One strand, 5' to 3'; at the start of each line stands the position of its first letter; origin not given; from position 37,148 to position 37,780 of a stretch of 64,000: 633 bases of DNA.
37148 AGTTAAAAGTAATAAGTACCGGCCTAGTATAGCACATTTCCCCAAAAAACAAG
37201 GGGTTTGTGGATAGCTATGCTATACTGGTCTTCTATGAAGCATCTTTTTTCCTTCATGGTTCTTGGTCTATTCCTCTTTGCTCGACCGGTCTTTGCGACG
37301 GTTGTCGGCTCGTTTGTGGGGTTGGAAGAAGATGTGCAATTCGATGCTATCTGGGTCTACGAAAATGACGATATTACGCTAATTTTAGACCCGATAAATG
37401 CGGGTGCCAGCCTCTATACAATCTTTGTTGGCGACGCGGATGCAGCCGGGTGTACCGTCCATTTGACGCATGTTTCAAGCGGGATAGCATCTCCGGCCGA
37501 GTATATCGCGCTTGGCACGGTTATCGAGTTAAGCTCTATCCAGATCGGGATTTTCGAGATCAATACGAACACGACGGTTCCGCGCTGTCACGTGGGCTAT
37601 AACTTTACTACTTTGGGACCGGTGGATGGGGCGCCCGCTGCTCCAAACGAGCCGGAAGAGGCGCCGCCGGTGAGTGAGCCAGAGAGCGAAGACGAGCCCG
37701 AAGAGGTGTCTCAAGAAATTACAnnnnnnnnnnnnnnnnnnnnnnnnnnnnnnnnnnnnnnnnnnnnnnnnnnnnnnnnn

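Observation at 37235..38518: Secreted protein with a triplicated six-cysteine module not matching a domain I know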

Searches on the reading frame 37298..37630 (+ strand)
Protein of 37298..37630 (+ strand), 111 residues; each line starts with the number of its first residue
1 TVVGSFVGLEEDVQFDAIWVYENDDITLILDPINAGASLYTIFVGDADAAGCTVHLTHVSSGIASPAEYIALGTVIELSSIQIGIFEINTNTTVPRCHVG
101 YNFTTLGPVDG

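Call 38: search_solved_structures(query=window:37298-37630:+, max_evalue=10)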
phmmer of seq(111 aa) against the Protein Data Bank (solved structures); distinct sequences matched with E-value up to 10: 2.
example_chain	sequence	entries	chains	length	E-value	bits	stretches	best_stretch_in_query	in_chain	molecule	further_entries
3ek1_A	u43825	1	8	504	0.37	14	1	26-91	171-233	Aldehyde dehydrogenase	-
3jz4_A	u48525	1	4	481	0.52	13.6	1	25-92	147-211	Succinate-semialdehyde dehydrogenase [NADP+]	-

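Call 40: find_homologous_proteins(query=A5, max_evalue=0.01)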
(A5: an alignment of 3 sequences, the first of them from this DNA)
Query A5 (3 sequences): 283 candidates shared short words with the query, none scored E <= 0.01.

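Call 84: search_solved_structures(query=A7, max_evalue=10)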
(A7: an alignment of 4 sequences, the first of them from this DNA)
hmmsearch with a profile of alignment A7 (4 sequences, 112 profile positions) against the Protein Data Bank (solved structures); distinct sequences matched with E-value up to 10: 1.
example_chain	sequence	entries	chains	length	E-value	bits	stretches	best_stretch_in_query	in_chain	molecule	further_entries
2vo8_A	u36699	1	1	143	0.046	17.1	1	6-78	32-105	EXO-ALPHA-SIALIDASE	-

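Call 85: search_protein_families(library=pfam, alignment_id=A7, max_evalue=10)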
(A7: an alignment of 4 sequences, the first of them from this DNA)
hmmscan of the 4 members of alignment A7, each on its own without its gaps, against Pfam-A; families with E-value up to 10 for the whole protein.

A. member 1, seq(111 aa): 0 families

B. families by the number of members that match (of 4 scanned): 1 family
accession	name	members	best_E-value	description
PF11106.13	YjbE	1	0.0038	Exopolysaccharide production protein YjbE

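Call 86: search_solved_structures(query=A7, max_evalue=1, show_alignments=1)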
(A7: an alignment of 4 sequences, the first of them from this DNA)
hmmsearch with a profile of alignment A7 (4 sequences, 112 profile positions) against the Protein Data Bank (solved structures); distinct sequences matched with E-value up to 1: 1.
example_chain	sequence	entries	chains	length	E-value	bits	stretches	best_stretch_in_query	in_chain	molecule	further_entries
2vo8_A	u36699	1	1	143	0.046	17.1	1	6-78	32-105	EXO-ALPHA-SIALIDASE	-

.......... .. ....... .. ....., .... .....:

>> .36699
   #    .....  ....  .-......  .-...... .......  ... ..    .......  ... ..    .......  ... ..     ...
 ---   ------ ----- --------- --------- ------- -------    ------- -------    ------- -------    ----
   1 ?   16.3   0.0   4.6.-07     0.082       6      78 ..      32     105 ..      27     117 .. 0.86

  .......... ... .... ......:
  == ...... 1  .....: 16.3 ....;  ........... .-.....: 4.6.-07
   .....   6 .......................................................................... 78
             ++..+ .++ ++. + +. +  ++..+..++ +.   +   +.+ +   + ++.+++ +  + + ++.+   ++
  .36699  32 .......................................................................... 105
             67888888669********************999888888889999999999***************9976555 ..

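Call 89: find_related_loci(query=A7, collection=metagenome_contigs, flank=5000)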
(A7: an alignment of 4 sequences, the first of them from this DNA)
Query A7 (111 aa) in metagenome_contigs; peptide patterns used: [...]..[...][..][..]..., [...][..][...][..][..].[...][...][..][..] (x = any residue, [..] = any of these).
63 stretches matched a pattern, but none encodes a relative of the query by tblastn (E <= 1e-3).
